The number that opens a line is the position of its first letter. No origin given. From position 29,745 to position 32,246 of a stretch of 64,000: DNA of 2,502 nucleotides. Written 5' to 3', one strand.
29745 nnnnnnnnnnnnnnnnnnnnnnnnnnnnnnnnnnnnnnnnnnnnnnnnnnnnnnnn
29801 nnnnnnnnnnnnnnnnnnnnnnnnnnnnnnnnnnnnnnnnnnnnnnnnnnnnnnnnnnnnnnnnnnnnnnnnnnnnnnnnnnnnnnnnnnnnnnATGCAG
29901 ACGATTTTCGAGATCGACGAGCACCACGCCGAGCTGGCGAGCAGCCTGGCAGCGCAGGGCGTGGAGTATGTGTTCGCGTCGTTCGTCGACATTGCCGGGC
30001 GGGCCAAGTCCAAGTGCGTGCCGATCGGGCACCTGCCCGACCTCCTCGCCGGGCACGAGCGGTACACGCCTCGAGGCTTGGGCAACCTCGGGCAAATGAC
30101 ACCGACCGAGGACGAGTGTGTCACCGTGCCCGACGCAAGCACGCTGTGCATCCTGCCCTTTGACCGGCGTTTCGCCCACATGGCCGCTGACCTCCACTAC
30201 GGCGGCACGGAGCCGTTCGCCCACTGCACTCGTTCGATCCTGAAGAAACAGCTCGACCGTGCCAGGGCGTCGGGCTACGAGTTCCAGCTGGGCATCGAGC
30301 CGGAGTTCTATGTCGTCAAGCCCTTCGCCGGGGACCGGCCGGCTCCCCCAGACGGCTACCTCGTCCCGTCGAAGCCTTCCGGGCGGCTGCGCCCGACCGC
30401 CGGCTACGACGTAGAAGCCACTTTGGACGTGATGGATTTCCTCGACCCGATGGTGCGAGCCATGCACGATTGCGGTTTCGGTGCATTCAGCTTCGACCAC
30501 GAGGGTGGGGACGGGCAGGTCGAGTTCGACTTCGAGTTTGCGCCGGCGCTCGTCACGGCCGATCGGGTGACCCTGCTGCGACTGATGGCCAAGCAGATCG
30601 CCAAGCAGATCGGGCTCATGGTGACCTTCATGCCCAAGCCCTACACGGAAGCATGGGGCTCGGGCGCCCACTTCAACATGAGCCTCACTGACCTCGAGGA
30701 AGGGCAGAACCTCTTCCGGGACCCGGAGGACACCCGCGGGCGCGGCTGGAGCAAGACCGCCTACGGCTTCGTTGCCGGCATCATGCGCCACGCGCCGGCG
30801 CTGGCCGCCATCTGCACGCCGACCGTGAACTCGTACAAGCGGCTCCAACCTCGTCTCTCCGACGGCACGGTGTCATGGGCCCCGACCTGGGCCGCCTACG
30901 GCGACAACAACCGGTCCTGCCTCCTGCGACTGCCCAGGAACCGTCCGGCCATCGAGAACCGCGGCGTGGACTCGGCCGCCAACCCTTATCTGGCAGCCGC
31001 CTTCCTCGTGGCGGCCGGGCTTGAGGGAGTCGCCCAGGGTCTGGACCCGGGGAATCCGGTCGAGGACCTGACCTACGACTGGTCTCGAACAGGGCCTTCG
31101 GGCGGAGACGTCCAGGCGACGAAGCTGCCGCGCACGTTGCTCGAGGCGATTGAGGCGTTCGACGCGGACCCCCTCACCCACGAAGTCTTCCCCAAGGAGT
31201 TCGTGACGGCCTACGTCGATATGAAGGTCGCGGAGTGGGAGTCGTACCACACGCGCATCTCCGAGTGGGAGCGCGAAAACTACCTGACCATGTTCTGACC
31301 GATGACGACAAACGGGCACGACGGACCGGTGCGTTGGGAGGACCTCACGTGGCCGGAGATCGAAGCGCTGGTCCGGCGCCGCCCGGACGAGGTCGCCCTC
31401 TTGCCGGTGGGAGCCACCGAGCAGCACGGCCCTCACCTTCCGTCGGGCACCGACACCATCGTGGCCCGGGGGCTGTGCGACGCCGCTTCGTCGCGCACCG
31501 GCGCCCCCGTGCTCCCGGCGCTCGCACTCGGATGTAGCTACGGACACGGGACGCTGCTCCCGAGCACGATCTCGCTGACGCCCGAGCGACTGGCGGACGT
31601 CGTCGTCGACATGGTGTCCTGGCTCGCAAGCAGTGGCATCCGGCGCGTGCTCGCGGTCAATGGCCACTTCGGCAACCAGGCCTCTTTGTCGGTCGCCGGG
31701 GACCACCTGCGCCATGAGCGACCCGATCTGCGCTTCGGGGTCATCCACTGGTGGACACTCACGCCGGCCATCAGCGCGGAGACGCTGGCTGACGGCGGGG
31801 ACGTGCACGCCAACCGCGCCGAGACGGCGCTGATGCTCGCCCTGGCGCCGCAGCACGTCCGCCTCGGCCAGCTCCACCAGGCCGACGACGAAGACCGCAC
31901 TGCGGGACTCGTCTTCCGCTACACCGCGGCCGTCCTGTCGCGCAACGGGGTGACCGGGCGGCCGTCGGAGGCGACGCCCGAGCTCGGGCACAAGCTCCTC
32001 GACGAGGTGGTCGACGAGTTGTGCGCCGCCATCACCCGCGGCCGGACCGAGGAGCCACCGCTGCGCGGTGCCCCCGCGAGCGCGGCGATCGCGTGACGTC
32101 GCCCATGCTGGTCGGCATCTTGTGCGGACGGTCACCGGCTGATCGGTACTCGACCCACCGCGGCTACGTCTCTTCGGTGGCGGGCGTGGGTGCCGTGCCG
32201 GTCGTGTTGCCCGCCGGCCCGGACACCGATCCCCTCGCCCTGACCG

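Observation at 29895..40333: Riboswitch-controlled, translationally coupled 11-gene operon combining GS-like ligase, GATase-like hydrolase and a Rieske oxygenase: candidate undescribed guanidine (or substituted-guanidine) pathway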

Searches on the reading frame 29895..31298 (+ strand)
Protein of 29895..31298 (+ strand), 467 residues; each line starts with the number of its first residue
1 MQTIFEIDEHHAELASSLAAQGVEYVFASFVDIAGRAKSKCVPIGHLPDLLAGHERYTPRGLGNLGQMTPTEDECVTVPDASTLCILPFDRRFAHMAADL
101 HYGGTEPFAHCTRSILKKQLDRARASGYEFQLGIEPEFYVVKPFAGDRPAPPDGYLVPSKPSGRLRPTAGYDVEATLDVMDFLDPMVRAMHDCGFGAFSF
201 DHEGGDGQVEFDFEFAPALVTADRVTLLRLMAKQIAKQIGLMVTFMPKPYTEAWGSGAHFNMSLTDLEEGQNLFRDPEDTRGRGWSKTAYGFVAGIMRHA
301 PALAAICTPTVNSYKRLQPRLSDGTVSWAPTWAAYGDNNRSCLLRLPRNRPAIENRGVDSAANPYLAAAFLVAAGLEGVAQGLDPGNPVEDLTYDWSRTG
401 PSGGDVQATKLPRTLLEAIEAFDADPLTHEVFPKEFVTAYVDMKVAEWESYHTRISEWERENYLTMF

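Call 3: search_protein_families(library=pfam, proteins=[window:29895-31298:+])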
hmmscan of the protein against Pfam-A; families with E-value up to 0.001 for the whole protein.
window:29895-31298:+ (467 aa): 1 family
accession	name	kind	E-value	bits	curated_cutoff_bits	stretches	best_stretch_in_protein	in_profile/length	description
PF00120.29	Gln-synt_C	-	7.9e-94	315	24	1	110-463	2-344/344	Glutamine synthetase, catalytic domain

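Call 4: search_protein_families(library=ncbifam, proteins=[window:29895-31298:+])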
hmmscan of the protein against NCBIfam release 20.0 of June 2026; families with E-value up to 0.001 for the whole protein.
window:29895-31298:+ (467 aa): 5 families
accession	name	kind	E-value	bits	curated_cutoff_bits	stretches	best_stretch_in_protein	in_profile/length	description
TIGR03105.1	gln_synth_III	equivalog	9.9e-131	436.2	469.6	1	17-464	4-434/435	type III glutamate--ammonia ligase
TIGR00653.1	GlnA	equivalog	2.1e-85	287.2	429.15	1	18-464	7-461/462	type I glutamate--ammonia ligase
NF045547.1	GGputSyn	equivalog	8.1e-67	225.8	650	1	16-459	7-438/438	gamma-glutamylputrescine synthetase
NF007006.0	PRK09469.1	equivalog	4.9e-39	134.2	845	1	180-457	190-460/469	glutamate--ammonia ligase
NF041605.1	gln_syn_GlnII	equivalog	5.6e-06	25.7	500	1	127-272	101-240/333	glutamine synthetase GlnII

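Call 23: search_solved_structures(query=window:29895-31298:+, max_evalue=1e-20)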
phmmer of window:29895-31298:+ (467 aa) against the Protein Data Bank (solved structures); distinct sequences matched with E-value up to 1e-20: 37.
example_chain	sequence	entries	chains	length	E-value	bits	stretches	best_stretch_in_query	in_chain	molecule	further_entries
9qur_A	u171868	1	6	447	1.9e-86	294.1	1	18-465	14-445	Glutamate--methylamine ligase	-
7cql_A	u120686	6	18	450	1.3e-74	255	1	9-463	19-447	Type III glutamate--ammonia ligase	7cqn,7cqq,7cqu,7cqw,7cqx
8oow_A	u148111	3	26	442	1.8e-61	211.7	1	20-465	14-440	Glutamine synthetase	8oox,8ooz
7tdv_A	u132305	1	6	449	3.7e-60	207.4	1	19-466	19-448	Glutamine synthetase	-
7tf6_A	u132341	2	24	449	4.3e-60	207.2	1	20-466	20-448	Glutamine synthetase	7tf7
9y4a_A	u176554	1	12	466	4.9e-60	207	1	20-466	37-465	Glutamine synthetase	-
7tdp_A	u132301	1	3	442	1.1e-59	205.8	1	20-467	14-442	Glutamine synthetase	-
7tfa_B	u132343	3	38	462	1.2e-59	205.6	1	20-467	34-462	Glutamine synthetase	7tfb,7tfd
4s0r_A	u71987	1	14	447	4.4e-58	200.5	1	18-466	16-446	Glutamine synthetase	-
4lnf_A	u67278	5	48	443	4.5e-58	200.5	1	18-466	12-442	Glutamine synthetase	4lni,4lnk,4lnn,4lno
7tfc_A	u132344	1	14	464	5.1e-58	200.3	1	18-466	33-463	Glutamine synthetase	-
7ten_A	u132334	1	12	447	2e-54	188.5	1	20-466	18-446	Glutamine synthetase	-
7tf9_A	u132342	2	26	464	2.3e-54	188.3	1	20-466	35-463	Glutamine synthetase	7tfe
8ool_A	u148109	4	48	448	1e-53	186.1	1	20-464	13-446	Glutamine synthetase from Methanothermococcus thermolithotrophicus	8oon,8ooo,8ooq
8ufj_A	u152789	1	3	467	4.4e-49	170.8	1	17-466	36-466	Glutamine synthetase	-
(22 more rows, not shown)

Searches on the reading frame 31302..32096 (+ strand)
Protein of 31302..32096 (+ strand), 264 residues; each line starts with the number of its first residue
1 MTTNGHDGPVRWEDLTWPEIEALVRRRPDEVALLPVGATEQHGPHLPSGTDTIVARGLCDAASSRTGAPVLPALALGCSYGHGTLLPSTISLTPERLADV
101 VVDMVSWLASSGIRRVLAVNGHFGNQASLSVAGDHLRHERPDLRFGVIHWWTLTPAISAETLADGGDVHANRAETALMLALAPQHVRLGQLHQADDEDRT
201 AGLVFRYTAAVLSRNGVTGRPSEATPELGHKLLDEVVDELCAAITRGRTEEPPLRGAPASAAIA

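Call 3: search_protein_families(library=pfam, proteins=[window:31302-32096:+])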
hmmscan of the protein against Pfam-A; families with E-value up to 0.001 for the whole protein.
window:31302-32096:+ (264 aa): 1 family
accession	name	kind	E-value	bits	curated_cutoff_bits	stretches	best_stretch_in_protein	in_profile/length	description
PF02633.19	Creatininase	-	1.9e-65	221.1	31.3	1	13-244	1-238/238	Creatinine amidohydrolase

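Call 4: search_protein_families(library=ncbifam, proteins=[window:31302-32096:+])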
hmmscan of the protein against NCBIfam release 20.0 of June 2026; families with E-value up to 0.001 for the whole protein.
window:31302-32096:+ (264 aa): 4 families
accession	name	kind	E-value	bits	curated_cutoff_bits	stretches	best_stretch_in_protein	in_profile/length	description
TIGR03964.1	mycofact_creat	equivalog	3.1e-41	141.4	172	1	15-250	4-223/228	mycofactocin biosynthesis peptidyl-dipeptidase MftE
TIGR04448.1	creatininase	equivalog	3.8e-38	131.5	235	1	14-245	1-243/246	creatininase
NF041098.2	diketo_inos_hlase_IolN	equivalog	1.2e-15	57.4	245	1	10-194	7-193/307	3-dehydro-scyllo-inosose hydrolase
NF033501.0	ArfB_arch_rifla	equivalog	2.6e-05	24.1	180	1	33-127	19-111/219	2-amino-5-formylamino-6-ribosylaminopyrimidin-4(3H)-one 5'-monophosphate deformylase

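Call 25: search_solved_structures(query=window:31302-32096:+, max_evalue=0.00001)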
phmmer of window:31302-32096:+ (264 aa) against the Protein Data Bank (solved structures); distinct sequences matched with E-value up to 0.00001: 8.
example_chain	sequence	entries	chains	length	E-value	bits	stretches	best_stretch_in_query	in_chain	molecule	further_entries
3no4_A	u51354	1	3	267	4.9e-22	82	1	16-241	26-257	creatinine amidohydrolase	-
1q3k_A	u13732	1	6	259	1.3e-21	80.6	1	14-238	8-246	creatininase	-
3a6j_A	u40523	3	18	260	3.6e-21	79.1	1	14-244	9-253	Creatinine amidohydrolase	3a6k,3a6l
1j2t_A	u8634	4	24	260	3.6e-21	79.1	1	14-244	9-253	creatinine amidohydrolase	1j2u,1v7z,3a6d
3a6e_A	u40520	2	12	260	4.1e-21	78.9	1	14-244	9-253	Creatinine amidohydrolase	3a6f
3a6g_A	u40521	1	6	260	6.7e-20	75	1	14-244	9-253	Creatinine amidohydrolase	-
3a6h_A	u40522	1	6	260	1.5e-19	73.9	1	14-244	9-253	Creatinine amidohydrolase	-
3lub_A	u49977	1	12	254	5.4e-14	55.6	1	27-242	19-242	Putative creatinine amidohydrolase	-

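Call 76: find_homologous_proteins(query=window:31302-32096:+, max_evalue=1e-30)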
Query window:31302-32096:+ (264 aa): 2330 proteins with E <= 1e-30 among 8000 candidates; the best 120 are listed.
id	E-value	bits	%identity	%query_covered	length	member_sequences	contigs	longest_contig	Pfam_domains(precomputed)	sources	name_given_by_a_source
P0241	1.9e-155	534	92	100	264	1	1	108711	PF02633.20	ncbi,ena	-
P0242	5.1e-155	533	92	100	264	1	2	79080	PF02633.20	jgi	jgi:creatinine amidohydrolase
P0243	5.5e-153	526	89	100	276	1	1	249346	PF02633.20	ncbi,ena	-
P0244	1.2e-147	509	89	100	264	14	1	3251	PF02633.20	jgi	jgi:creatinine amidohydrolase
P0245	5.1e-133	461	81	97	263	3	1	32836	PF02633.20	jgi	jgi:creatinine amidohydrolase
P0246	6.6e-131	454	77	100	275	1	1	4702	PF02633.20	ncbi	-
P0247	7.7e-130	450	79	97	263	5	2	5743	PF02633.20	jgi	jgi:creatinine amidohydrolase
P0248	5.6e-129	447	81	94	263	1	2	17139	PF02633.20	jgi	jgi:creatinine amidohydrolase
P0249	1.3e-128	446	81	93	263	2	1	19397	PF02633.20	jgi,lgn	jgi:creatinine amidohydrolase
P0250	8.6e-128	443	79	97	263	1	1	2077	PF02633.20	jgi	jgi:creatinine amidohydrolase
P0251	1.4e-127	443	79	95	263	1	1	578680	PF02633.20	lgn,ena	-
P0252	3.6e-127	441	78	97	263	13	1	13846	PF02633.20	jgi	jgi:creatinine amidohydrolase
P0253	5.2e-126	438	76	98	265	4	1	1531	PF02633.20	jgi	jgi:creatinine amidohydrolase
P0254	1.2e-125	436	78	94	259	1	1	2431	PF02633.20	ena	-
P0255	2.0e-125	436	77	96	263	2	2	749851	PF02633.20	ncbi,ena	-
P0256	2.7e-125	435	77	97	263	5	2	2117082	PF02633.20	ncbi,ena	-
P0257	3.9e-125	435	77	96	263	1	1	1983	PF02633.20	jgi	jgi:creatinine amidohydrolase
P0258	4.9e-125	434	78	94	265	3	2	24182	PF02633.20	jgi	jgi:creatinine amidohydrolase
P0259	6.4e-125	434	77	97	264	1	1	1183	PF02633.20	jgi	jgi:creatinine amidohydrolase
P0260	9.0e-125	434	79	94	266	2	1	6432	PF02633.20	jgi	jgi:creatinine amidohydrolase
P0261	3.1e-124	432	77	97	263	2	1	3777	PF02633.20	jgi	jgi:creatinine amidohydrolase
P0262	3.8e-124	432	78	96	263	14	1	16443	PF02633.20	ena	-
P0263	4.2e-124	431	75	96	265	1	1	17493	PF02633.20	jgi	jgi:creatinine amidohydrolase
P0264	1.5e-123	430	77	97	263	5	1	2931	PF02633.20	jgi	jgi:creatinine amidohydrolase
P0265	4.3e-123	428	78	94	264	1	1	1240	PF02633.20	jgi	jgi:creatinine amidohydrolase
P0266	4.4e-123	428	77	94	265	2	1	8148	PF02633.20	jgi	jgi:creatinine amidohydrolase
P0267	6.9e-123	427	75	94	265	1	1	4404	PF02633.20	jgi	jgi:creatinine amidohydrolase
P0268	7.1e-123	427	76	96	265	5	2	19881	PF02633.20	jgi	jgi:creatinine amidohydrolase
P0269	7.3e-123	427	76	95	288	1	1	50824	PF02633.20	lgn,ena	-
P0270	9.6e-123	427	76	95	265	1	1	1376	PF02633.20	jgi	jgi:creatinine amidohydrolase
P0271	1.1e-122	427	75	97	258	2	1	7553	PF02633.20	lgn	-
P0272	1.3e-122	426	72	100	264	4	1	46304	PF02633.20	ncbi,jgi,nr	ncbi:MAG TPA: creatininase family protein [Acidimicrobiales bacterium]|jgi:creatinine amidohydrolase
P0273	1.9e-122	426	74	96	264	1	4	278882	PF02633.20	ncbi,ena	-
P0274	3.9e-122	425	77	94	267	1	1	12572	PF02633.20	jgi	jgi:creatinine amidohydrolase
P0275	4.8e-122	425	74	97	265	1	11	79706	PF02633.20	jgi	jgi:creatinine amidohydrolase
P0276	7.9e-122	424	74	96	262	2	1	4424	PF02633.20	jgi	jgi:creatinine amidohydrolase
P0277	1.1e-121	423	75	97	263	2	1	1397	PF02633.20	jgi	jgi:creatinine amidohydrolase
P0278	1.3e-121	423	74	96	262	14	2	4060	PF02633.20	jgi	jgi:creatinine amidohydrolase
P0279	1.7e-121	423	73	98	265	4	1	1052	PF02633.20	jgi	jgi:creatinine amidohydrolase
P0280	7.0e-121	421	74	96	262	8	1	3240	PF02633.20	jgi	jgi:creatinine amidohydrolase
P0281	7.5e-121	421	75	97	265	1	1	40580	PF02633.20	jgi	jgi:creatinine amidohydrolase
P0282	1.9e-120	419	74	100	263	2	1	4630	PF02633.20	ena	-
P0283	3.1e-120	419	73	98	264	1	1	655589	PF02633.20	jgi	jgi:creatinine amidohydrolase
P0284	3.6e-120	418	73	97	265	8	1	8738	PF02633.20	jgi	jgi:creatinine amidohydrolase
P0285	5.3e-120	418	73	98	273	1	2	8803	PF02633.20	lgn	-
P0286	6.1e-120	418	77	93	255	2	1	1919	PF02633.20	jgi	jgi:creatinine amidohydrolase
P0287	6.2e-120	418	75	94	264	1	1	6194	PF02633.20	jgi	jgi:creatinine amidohydrolase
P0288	8.7e-120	417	74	98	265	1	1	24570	PF02633.20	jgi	jgi:creatinine amidohydrolase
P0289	1.5e-119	416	73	97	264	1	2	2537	PF02633.20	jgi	jgi:creatinine amidohydrolase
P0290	2.0e-119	416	76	94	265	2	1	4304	PF02633.20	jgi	-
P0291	2.8e-119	416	74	96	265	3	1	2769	PF02633.20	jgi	jgi:creatinine amidohydrolase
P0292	6.3e-119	414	72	98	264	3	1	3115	PF02633.20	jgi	jgi:creatinine amidohydrolase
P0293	7.2e-119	414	75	94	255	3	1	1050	PF02633.20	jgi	jgi:creatinine amidohydrolase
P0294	1.3e-118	413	77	93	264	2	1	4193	PF02633.20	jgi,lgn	jgi:creatinine amidohydrolase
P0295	2.0e-118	413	73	97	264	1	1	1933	PF02633.20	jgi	jgi:creatinine amidohydrolase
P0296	5.0e-118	411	73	97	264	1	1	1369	PF02633.20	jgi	jgi:creatinine amidohydrolase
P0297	6.2e-118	411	72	100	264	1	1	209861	PF02633.20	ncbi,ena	-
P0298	8.2e-118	411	74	95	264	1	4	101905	PF02633.20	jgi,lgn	jgi:creatinine amidohydrolase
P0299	1.6e-117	410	72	97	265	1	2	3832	PF02633.20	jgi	jgi:creatinine amidohydrolase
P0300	2.0e-117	409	71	98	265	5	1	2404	PF02633.20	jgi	jgi:creatinine amidohydrolase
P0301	2.2e-117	409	73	94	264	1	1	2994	PF02633.20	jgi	jgi:creatinine amidohydrolase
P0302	2.6e-117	409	73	97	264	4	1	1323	PF02633.20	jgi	jgi:creatinine amidohydrolase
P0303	7.3e-117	408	70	100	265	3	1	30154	PF02633.20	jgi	-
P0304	7.5e-117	408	71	95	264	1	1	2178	PF02633.20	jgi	jgi:creatinine amidohydrolase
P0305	1.7e-116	406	72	97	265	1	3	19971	PF02633.20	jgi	jgi:creatinine amidohydrolase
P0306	2.5e-116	406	74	95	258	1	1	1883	PF02633.20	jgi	jgi:creatinine amidohydrolase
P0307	3.1e-116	406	72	95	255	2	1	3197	PF02633.20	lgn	-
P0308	1.5e-115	403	71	96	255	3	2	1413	PF02633.20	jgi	-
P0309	1.6e-115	403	73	95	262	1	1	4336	PF02633.20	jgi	jgi:creatinine amidohydrolase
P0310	2.7e-115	403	74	93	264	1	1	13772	PF02633.20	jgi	jgi:creatinine amidohydrolase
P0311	4.0e-115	402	72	95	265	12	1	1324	PF02633.20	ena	-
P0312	1.2e-114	400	70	97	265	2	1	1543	PF02633.20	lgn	-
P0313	1.2e-114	400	73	94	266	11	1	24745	PF02633.20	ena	-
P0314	1.9e-114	400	71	96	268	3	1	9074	PF02633.20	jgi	jgi:creatinine amidohydrolase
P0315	2.6e-114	399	72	93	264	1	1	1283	PF02633.20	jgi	jgi:creatinine amidohydrolase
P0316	3.0e-114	399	71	94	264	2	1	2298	PF02633.20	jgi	jgi:creatinine amidohydrolase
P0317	5.5e-114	398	71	97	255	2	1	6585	PF02633.20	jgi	jgi:creatinine amidohydrolase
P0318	7.3e-114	398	72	96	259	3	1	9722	PF02633.20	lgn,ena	-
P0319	1.1e-113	397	77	94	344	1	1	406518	PF02633.20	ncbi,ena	-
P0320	1.7e-113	397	69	95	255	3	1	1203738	PF02633.20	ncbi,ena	-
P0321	2.7e-113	396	73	95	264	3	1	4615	PF02633.20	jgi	jgi:creatinine amidohydrolase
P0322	6.2e-113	395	71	97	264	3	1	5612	PF02633.20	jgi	jgi:creatinine amidohydrolase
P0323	9.8e-113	394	72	95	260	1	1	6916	PF02633.20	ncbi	ncbi:MAG TPA: creatininase family protein [Acidimicrobiales bacterium]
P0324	2.7e-112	393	72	95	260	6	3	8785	PF02633.20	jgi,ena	-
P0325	8.3e-112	391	70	94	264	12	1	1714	PF02633.20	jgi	jgi:creatinine amidohydrolase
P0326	3.0e-110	386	71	93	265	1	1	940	PF02633.20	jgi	jgi:creatinine amidohydrolase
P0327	3.1e-110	386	71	95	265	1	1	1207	PF02633.20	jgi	jgi:creatinine amidohydrolase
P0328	1.2e-109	384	69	94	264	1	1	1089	PF02633.20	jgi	jgi:creatinine amidohydrolase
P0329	1.4e-109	384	67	97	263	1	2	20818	PF02633.20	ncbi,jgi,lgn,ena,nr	ncbi:MAG TPA: creatininase family protein [Acidimicrobiales bacterium]|nr:creatininase family protei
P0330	2.1e-109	383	71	92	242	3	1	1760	PF02633.20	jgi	jgi:creatinine amidohydrolase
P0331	2.4e-109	383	70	93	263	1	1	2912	PF02633.20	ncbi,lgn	-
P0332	1.7e-108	380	70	94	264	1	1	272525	PF02633.20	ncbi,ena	-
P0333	1.8e-107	377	66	99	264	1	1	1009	PF02633.20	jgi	jgi:creatinine amidohydrolase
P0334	6.3e-105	369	69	98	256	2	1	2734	PF02633.20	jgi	-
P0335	1.1e-102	361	66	94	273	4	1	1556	PF02633.20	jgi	jgi:creatinine amidohydrolase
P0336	7.0e-102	359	66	94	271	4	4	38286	PF02633.20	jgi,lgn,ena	jgi:creatinine amidohydrolase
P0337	1.1e-101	358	67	93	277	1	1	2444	PF02633.20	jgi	jgi:creatinine amidohydrolase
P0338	8.4e-101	355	65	95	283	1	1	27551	PF02633.20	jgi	jgi:creatinine amidohydrolase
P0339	1.6e-99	351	67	93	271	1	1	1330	PF02633.20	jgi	-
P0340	1.7e-99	351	66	95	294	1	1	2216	PF02633.20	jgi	jgi:creatinine amidohydrolase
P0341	3.4e-99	350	65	93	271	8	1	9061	PF02633.20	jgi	jgi:creatinine amidohydrolase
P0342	3.8e-99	350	64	94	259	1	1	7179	PF02633.20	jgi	jgi:creatinine amidohydrolase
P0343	4.0e-99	350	63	95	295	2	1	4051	PF02633.20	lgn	-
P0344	4.3e-99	349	68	93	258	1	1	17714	PF02633.20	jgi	jgi:creatinine amidohydrolase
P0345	6.2e-99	349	64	96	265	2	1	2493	PF02633.20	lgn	-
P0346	9.8e-99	348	65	97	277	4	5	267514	PF02633.20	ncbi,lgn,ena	-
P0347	1.0e-98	348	64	93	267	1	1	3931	PF02633.20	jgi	-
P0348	1.3e-98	348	65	94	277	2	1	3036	PF02633.20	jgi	jgi:creatinine amidohydrolase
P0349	1.3e-98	348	64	93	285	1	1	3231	PF02633.20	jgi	jgi:creatinine amidohydrolase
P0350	2.0e-98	347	65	94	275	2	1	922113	PF02633.20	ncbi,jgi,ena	jgi:creatinine amidohydrolase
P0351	3.0e-98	347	66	93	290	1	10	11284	PF02633.20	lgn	-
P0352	4.4e-98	346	65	94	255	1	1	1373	PF02633.20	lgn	-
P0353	6.7e-98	346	63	96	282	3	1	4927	PF02633.20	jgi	jgi:creatinine amidohydrolase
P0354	1.1e-97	345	66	95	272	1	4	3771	PF02633.20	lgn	-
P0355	1.1e-97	345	64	93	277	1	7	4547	PF02633.20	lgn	-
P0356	1.3e-97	345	63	96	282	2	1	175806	PF02633.20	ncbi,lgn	ncbi:MAG TPA: creatininase family protein [Acidimicrobiales bacterium]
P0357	1.4e-97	344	63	95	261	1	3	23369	PF02633.20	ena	-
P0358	1.8e-97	344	65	94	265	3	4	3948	PF02633.20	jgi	jgi:creatinine amidohydrolase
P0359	2.2e-97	344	65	94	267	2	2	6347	PF02633.20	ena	-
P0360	3.0e-97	343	64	94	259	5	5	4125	PF02633.20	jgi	jgi:creatinine amidohydrolase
